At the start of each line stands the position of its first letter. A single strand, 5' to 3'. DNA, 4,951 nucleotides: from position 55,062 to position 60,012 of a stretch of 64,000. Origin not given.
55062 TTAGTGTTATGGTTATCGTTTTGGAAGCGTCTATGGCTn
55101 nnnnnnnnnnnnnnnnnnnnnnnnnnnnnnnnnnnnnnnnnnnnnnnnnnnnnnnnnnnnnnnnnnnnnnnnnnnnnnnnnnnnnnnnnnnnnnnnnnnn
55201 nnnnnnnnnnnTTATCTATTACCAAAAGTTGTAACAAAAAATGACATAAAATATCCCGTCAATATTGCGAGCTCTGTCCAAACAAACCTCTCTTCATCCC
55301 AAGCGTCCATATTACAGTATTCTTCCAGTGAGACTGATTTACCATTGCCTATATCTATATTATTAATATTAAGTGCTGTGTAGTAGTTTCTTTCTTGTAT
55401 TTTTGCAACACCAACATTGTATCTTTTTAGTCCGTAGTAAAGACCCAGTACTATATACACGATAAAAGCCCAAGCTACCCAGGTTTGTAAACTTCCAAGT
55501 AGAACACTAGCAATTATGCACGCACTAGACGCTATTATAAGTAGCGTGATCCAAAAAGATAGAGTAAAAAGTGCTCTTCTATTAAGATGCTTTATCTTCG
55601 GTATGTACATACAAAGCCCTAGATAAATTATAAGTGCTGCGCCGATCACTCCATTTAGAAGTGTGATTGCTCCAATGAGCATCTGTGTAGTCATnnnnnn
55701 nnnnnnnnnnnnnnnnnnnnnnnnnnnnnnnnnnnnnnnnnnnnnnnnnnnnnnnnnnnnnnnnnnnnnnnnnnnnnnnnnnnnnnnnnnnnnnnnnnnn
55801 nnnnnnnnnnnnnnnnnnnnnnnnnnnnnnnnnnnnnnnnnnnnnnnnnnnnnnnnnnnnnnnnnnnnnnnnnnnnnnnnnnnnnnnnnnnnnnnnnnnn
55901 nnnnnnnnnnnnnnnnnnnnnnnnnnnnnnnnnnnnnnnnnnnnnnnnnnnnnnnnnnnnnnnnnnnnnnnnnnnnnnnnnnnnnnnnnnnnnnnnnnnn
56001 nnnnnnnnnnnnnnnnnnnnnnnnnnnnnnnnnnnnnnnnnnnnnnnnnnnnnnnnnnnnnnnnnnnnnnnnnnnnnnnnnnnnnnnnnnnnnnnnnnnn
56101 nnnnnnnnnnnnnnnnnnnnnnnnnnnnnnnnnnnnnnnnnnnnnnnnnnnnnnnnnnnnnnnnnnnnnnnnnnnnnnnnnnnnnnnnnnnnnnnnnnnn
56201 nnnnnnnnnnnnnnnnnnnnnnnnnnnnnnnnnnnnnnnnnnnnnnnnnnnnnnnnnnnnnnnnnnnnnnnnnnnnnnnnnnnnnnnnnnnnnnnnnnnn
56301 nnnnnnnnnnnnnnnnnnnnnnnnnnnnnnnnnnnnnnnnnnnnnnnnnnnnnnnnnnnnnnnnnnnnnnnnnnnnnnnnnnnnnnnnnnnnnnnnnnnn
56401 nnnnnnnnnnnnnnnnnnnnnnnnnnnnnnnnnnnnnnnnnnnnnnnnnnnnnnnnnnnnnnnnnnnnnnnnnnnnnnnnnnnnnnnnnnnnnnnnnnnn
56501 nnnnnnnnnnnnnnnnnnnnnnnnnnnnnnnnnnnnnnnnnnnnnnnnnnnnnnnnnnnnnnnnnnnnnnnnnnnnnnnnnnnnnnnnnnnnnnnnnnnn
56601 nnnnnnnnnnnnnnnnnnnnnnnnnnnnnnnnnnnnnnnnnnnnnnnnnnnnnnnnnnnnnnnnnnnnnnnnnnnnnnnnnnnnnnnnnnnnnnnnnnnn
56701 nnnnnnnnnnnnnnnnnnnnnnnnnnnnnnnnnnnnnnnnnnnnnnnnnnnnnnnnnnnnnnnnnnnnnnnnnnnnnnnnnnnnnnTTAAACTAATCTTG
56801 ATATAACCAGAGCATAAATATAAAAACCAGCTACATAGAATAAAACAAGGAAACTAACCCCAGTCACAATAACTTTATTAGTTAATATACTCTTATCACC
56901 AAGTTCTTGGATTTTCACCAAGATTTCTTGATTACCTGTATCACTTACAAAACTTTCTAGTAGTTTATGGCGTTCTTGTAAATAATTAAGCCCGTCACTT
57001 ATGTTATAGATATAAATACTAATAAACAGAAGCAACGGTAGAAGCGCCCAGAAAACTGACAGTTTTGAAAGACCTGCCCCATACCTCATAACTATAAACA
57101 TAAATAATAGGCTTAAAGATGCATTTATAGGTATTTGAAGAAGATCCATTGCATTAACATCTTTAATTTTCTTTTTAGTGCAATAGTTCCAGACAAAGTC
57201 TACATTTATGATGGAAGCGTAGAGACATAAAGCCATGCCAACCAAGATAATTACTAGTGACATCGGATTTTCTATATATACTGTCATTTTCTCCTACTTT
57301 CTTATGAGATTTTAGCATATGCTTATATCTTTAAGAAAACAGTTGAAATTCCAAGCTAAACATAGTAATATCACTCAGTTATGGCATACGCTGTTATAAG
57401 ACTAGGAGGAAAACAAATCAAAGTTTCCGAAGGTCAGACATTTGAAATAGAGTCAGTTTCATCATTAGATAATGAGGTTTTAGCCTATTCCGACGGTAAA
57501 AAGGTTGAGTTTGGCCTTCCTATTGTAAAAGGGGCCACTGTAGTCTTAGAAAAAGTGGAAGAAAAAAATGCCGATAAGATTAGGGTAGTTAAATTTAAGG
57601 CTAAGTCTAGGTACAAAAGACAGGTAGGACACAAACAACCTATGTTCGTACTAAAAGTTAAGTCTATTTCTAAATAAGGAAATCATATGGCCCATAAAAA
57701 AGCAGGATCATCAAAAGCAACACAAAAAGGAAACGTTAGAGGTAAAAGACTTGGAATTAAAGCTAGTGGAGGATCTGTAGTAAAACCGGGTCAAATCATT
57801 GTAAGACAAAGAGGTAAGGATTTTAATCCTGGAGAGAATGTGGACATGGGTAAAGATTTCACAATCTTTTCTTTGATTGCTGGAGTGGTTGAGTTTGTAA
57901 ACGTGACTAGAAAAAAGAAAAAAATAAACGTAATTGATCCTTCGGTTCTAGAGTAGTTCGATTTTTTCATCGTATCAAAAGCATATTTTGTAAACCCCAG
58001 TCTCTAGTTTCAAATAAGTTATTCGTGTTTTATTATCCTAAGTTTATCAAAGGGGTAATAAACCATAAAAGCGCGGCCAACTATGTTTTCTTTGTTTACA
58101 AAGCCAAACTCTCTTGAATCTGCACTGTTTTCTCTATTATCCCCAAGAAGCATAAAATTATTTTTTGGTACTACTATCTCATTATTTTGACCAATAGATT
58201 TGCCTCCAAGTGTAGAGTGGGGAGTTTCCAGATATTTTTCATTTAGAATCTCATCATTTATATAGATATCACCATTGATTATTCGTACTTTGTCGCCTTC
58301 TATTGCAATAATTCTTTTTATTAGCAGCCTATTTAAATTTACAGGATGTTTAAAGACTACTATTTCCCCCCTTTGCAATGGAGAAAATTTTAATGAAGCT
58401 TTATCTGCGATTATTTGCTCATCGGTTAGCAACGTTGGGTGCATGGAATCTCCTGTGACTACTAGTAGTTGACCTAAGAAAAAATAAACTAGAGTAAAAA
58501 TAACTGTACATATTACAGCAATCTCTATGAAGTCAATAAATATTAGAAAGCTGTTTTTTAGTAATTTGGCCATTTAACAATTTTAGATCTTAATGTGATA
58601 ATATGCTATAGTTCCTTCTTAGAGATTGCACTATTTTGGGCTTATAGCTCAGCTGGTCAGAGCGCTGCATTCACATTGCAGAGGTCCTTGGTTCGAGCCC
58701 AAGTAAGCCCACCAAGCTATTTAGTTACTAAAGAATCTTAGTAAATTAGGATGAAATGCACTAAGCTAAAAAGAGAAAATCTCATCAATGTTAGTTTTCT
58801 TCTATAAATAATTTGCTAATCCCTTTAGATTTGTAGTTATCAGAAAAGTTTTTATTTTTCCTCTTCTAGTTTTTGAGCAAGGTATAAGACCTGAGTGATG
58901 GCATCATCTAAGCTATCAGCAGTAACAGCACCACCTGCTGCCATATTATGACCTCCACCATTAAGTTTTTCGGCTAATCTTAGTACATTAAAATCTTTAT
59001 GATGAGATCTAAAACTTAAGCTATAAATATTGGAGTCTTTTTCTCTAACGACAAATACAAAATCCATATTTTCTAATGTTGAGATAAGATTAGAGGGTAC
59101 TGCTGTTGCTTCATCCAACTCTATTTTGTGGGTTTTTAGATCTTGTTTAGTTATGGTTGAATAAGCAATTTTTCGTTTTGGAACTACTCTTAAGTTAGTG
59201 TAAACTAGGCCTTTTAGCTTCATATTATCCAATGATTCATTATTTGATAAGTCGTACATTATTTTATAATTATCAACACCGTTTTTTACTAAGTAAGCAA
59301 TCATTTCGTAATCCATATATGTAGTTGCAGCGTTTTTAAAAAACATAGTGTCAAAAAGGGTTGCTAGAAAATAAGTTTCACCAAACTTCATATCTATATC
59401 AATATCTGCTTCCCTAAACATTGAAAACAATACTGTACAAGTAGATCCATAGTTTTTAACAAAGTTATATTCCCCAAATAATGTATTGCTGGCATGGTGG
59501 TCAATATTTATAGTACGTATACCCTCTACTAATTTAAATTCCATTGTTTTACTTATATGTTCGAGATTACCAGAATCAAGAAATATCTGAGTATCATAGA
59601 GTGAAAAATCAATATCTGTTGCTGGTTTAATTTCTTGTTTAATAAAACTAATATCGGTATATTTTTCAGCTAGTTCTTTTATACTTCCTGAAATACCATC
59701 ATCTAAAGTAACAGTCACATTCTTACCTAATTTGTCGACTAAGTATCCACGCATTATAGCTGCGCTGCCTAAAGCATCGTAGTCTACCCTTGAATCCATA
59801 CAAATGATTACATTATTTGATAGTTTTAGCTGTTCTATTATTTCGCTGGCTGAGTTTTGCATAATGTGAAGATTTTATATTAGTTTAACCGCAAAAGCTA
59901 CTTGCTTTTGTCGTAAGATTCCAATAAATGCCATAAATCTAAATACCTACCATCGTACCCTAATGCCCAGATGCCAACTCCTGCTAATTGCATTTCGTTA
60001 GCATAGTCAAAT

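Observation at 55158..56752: Two near-identical 49-nt GC-rich palindromic elements bracketing a membrane-protein gene pair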

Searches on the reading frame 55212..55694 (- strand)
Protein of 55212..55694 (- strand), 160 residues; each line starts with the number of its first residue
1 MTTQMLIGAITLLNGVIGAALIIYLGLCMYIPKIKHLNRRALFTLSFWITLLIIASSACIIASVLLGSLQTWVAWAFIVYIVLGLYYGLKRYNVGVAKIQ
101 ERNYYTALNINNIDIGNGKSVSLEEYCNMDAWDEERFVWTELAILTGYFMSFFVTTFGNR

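Call 17: search_protein_families(library=pfam, proteins=[window:55212-55694:-], max_evalue=0.01)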
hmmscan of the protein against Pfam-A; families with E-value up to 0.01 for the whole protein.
window:55212-55694:- (160 aa): 0 families

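Call 65: find_encoding_contigs(protein=window:55212-55694:-, flank=10000, max_places=6)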
Protein window:55212-55694:- (160 aa): 3 contigs read that carry it; 2 places shown.
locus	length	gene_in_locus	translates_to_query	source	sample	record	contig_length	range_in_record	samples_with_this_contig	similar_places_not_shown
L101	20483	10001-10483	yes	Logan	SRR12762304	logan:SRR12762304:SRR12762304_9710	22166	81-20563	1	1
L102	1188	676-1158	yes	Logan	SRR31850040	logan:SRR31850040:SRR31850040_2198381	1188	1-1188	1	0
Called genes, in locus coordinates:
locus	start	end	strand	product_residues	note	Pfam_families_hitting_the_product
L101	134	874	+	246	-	PF17936:Big_6 (weak), PF19077:Big_13 (weak), PF09136:Glucodextran_B (weak)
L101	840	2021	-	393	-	PF04932:Wzy_C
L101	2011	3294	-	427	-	PF01943:Polysacc_synt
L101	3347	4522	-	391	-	-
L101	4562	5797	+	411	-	PF00704:Glyco_hydro_18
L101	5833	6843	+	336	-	PF01368:DHH, PF02272:DHHA1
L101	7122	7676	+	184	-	PF10502:Peptidase_S26, PF00717:Peptidase_S24 (weak)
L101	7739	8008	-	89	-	PF01016:Ribosomal_L27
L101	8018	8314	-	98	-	PF00829:Ribosomal_L21p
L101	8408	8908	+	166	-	-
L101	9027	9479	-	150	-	-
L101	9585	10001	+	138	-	-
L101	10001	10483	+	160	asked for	-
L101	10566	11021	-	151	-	-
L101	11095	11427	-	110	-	PF12647:RNHCP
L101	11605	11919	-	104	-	-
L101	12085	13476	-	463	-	PF13399:LytR_C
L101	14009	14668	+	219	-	-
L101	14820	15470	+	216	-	PF00472:RF-1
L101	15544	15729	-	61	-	-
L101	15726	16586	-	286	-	-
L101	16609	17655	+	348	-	PF00574:CLP_protease, PF01343:Peptidase_S49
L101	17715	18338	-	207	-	-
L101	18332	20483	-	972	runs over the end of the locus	PF00133:tRNA-synt_1, PF09334:tRNA-synt_1g (faint), PF08264:Anticodon_1, PF19302:DUF5915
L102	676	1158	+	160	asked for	-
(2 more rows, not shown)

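Call 73: search_protein_families(library=ncbifam, proteins=[window:55212-55694:-], max_evalue=0.01)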
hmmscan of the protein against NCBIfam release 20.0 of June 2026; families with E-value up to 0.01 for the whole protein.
window:55212-55694:- (160 aa): 0 families

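Call 74: search_protein_families(library=phrogs, proteins=[window:55212-55694:-], max_evalue=0.01)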
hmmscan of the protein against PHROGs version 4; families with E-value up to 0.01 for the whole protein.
window:55212-55694:- (160 aa): 0 families

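Call 80: search_protein_representatives(protein=window:55212-55694:-)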
Query: 160 residues. Proteins with E-value up to 0.001 (for the whole library): 3; up to 1e-10: 1; up to 1e-30: 1. The best 3 are listed.
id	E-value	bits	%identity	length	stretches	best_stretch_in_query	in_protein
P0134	1.7e-99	346.5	100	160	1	1-160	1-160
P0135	1.9e-07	47.4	35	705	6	21-66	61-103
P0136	4.6e-04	36.4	31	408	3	52-116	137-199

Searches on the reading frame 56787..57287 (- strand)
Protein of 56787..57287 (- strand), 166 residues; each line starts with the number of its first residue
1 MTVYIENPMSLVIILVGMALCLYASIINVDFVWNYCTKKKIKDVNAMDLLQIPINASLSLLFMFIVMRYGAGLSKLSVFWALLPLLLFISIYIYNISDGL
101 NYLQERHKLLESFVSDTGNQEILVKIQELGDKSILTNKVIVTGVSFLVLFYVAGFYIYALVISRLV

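Call 16: find_encoding_contigs(protein=window:56787-57287:-, flank=10000, max_places=10)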
Protein window:56787-57287:- (166 aa): 2 contigs read that carry it; 1 place shown.
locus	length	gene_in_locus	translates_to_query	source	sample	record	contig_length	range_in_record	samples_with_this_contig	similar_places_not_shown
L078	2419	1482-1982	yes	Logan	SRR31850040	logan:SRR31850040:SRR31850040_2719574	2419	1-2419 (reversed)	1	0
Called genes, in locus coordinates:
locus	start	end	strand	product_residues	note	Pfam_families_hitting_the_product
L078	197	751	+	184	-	PF10502:Peptidase_S26, PF00717:Peptidase_S24 (weak)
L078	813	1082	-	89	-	PF01016:Ribosomal_L27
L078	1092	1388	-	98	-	PF00829:Ribosomal_L21p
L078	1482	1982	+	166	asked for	-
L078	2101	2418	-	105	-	?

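Call 17: search_protein_families(library=pfam, proteins=[window:56787-57287:-], max_evalue=0.01)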
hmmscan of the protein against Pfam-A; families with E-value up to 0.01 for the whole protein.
window:56787-57287:- (166 aa): 0 families

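Call 20: find_homologous_proteins(query=window:56787-57287:-, max_evalue=0.001)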
Query window:56787-57287:- (166 aa): 1 proteins with E <= 0.001 among 113 candidates.
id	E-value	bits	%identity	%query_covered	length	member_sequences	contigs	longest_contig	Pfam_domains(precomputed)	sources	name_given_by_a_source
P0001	1.0e-97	342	100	100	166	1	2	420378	-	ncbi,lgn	-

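Call 73: search_protein_families(library=ncbifam, proteins=[window:56787-57287:-], max_evalue=0.01)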
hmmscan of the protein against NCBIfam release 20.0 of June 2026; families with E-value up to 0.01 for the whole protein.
window:56787-57287:- (166 aa): 0 families

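Call 74: search_protein_families(library=phrogs, proteins=[window:56787-57287:-], max_evalue=0.01)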
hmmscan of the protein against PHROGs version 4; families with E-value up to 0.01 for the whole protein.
window:56787-57287:- (166 aa): 0 families

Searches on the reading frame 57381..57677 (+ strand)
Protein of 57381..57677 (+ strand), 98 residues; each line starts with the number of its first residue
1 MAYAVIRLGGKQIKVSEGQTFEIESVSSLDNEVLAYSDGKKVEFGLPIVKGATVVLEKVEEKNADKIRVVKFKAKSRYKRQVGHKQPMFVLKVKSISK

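Call 21: find_homologous_proteins(query=window:57381-57677:+, max_evalue=1e-10)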
Query window:57381-57677:+ (98 aa): 5 proteins with E <= 1e-10 among 10 candidates.
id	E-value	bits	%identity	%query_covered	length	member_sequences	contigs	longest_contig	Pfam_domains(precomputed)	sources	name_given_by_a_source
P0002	2.9e-53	195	100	100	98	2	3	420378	PF00829.27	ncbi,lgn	-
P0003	8.7e-38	146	79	98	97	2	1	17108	PF00829.27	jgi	-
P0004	1.0e-29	120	70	86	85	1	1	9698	PF00829.27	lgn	-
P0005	5.7e-21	92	51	100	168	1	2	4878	PF00829.27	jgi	jgi:large subunit ribosomal protein L21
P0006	8.9e-15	72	42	98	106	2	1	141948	PF00829.27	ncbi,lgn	-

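Call 22: find_encoding_contigs(protein=P0003, flank=10000, max_places=4)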
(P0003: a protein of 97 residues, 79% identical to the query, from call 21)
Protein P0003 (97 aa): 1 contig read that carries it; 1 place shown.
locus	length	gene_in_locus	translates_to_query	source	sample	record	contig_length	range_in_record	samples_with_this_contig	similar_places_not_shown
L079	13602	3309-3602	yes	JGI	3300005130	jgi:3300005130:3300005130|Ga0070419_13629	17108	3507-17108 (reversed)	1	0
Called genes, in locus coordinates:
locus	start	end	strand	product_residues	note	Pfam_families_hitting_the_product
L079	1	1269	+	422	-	?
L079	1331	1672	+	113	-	-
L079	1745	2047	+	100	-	PF12647:RNHCP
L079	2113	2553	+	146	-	-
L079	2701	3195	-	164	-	-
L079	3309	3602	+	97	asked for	PF00829:Ribosomal_L21p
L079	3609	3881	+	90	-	PF01016:Ribosomal_L27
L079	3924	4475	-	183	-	PF10502:Peptidase_S26, PF00717:Peptidase_S24 (weak)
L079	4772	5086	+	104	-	-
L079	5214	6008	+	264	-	-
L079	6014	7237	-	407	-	PF00704:Glyco_hydro_18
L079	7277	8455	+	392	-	-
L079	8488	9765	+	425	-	PF01943:Polysacc_synt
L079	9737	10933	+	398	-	PF04932:Wzy_C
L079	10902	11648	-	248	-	PF17936:Big_6 (weak), PF19077:Big_13 (weak), PF09136:Glucodextran_B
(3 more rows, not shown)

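Call 23: find_encoding_contigs(protein=P0004, flank=10000, max_places=4)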
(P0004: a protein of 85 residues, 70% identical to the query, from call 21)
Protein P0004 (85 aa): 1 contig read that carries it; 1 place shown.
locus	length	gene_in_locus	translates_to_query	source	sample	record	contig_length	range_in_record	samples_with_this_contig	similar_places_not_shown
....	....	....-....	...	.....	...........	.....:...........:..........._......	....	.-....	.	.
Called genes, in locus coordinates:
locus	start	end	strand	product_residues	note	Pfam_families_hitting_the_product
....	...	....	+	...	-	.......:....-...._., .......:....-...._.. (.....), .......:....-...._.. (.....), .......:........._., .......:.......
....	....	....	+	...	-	-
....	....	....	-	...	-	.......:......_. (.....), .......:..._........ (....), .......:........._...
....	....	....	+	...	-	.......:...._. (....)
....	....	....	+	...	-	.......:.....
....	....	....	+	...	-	-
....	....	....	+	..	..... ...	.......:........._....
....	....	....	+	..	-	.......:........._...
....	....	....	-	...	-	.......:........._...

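Call 24: find_encoding_contigs(protein=P0002, flank=10000, max_places=6)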
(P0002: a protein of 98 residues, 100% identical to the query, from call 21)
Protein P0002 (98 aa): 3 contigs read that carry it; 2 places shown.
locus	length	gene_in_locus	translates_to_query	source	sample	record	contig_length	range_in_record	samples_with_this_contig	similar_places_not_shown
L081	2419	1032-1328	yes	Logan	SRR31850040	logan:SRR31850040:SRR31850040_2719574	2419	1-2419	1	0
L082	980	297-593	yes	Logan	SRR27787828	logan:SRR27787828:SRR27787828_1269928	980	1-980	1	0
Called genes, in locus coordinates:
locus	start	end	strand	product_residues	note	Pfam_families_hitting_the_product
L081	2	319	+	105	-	?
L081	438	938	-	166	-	-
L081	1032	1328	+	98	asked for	PF00829:Ribosomal_L21p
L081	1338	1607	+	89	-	PF01016:Ribosomal_L27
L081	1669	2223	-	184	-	PF10502:Peptidase_S26, PF00717:Peptidase_S24 (weak)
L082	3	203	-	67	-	?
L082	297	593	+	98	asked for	PF00829:Ribosomal_L21p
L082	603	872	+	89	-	PF01016:Ribosomal_L27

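Call 41: find_encoding_contigs(protein=P0008, flank=10000, max_places=4)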
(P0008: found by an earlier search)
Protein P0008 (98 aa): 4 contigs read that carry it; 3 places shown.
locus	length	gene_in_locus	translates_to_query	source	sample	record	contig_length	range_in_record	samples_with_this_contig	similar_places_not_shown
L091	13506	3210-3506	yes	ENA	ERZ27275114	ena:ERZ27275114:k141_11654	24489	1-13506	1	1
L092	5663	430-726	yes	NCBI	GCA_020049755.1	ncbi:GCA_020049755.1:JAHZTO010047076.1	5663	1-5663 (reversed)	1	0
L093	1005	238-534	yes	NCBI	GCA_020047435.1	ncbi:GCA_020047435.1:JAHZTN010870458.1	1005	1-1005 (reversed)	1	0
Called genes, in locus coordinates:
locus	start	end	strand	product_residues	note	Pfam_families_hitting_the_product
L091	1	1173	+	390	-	?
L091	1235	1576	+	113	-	-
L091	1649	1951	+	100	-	PF12647:RNHCP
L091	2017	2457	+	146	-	-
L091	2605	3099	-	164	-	-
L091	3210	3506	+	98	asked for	PF00829:Ribosomal_L21p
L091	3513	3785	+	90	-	PF01016:Ribosomal_L27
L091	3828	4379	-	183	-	PF10502:Peptidase_S26, PF00717:Peptidase_S24 (weak)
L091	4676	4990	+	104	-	-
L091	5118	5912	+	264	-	-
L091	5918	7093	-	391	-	PF00704:Glyco_hydro_18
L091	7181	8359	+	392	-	-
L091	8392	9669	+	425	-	PF01943:Polysacc_synt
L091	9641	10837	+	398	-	PF04932:Wzy_C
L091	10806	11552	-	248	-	PF17936:Big_6 (weak), PF19077:Big_13 (weak), PF09136:Glucodextran_B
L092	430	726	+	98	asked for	PF00829:Ribosomal_L21p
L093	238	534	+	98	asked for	PF00829:Ribosomal_L21p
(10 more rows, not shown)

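Call 42: find_encoding_contigs(protein=P0007, flank=10000, max_places=4)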
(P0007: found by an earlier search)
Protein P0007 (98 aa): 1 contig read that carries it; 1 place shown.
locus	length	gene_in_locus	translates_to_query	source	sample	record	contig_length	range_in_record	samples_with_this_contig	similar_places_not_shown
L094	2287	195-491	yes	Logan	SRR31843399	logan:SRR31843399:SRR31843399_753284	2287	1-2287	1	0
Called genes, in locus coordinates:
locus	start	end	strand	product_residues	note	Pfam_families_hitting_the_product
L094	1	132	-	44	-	?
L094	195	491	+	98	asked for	PF00829:Ribosomal_L21p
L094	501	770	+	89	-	PF01016:Ribosomal_L27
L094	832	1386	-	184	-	PF10502:Peptidase_S26, PF00717:Peptidase_S24 (weak)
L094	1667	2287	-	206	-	?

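Call 60: find_encoding_contigs(protein=P0013, flank=10000, max_places=2)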
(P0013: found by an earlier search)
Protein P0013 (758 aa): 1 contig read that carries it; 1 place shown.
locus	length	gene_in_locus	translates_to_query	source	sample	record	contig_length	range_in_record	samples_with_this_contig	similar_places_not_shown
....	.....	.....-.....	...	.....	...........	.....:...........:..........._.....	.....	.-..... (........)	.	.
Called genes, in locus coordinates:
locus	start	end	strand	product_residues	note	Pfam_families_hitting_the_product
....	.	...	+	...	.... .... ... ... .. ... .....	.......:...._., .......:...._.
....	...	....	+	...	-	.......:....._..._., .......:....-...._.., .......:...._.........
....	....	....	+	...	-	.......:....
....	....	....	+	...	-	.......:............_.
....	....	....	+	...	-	-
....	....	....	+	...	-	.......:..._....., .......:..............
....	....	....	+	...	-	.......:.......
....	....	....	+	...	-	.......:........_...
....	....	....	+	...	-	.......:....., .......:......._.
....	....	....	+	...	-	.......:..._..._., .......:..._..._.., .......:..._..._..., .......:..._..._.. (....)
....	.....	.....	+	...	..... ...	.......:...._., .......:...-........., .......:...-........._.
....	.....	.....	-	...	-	-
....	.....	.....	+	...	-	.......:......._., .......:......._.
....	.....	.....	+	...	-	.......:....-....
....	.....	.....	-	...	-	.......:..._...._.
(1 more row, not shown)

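Call 61: find_encoding_contigs(protein=P0011, flank=10000, max_places=2)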
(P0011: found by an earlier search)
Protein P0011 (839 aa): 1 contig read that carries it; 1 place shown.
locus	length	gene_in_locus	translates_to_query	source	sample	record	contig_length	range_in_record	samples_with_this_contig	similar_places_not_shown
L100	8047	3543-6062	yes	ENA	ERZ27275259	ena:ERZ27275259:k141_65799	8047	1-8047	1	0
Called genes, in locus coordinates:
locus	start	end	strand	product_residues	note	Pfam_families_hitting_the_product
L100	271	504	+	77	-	-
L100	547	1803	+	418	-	PF11104:PilM_2 (faint), PF14450:FtsA (weak), PF02491:SHS2_FTSA, PF06277:EutA (weak), PF06723:MreB_Mbl, PF14450:FtsA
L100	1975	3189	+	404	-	PF00091:Tubulin, PF12327:FtsZ_C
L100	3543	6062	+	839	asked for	PF00317:Ribonuc_red_lgN, PF02867:Ribonuc_red_lgC, PF12637:TSCPD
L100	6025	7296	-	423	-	PF00133:tRNA-synt_1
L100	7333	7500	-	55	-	-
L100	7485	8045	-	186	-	?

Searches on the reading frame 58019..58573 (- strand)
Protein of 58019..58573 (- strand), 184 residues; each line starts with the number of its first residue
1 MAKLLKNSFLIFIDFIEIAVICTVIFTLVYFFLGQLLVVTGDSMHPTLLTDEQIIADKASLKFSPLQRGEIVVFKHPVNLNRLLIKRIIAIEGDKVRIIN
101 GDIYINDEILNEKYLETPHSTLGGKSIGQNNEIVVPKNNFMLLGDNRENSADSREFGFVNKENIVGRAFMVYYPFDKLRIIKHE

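Call 17: search_protein_families(library=pfam, proteins=[window:58019-58573:-], max_evalue=0.01)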
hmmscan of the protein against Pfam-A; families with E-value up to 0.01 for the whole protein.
window:58019-58573:- (184 aa): 2 families
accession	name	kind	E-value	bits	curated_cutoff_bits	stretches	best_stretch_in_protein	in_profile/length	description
PF10502.14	Peptidase_S26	-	4.1e-42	144.4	22.9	1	14-173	3-168/168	Signal peptidase, peptidase S26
PF00717.28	Peptidase_S24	-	7.3e-06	26.1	23.3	1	36-108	37-101/116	Peptidase S24-like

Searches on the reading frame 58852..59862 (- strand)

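Call 17: search_protein_families(library=pfam, proteins=[window:58852-59862:-], max_evalue=0.01)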
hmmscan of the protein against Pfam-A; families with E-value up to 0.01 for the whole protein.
window:58852-59862:- (336 aa): 2 families
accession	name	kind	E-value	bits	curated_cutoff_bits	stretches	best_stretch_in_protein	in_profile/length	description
PF01368.27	DHH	-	3.3e-11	44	28.1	1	17-158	1-115/125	DHH family, N-terminal domain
PF02272.25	DHHA1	-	4.8e-10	40.3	25.9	1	246-325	12-96/102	DHHA1 domain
